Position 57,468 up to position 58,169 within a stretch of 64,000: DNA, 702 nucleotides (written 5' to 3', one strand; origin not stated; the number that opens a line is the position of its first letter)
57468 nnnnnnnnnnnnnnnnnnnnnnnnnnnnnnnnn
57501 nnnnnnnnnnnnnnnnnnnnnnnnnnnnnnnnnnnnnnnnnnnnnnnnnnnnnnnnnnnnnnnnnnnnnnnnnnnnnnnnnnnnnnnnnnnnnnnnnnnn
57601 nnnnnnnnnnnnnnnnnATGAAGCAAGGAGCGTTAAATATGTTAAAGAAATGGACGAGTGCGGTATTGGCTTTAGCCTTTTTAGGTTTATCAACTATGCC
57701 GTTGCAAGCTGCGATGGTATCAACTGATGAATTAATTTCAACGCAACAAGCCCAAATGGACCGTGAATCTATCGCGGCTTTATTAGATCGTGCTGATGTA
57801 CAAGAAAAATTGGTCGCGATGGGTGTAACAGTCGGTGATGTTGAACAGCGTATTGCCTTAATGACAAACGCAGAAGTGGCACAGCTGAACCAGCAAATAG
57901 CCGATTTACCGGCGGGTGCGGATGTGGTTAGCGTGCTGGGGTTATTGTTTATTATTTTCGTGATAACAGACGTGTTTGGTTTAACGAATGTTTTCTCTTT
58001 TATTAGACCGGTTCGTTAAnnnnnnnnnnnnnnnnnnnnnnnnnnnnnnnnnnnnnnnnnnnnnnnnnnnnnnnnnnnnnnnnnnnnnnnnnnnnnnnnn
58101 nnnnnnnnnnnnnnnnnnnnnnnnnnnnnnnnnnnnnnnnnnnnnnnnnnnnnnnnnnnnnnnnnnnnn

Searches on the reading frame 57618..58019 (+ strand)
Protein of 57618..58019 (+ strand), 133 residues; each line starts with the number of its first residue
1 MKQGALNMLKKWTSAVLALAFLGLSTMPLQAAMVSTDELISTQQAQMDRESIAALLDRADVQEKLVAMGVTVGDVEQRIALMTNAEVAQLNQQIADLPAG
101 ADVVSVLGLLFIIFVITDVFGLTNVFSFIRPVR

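Call 9: search_protein_families(library=pfam, proteins=[window:57618-58019:+])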
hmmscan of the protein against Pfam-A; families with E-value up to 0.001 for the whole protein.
window:57618-58019:+ (133 aa): 1 family
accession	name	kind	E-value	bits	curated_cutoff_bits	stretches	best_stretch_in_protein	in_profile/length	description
PF20332.3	DUF6627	-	1.5e-45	154.7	27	1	11-133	2-125/125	Family of unknown function (DUF6627)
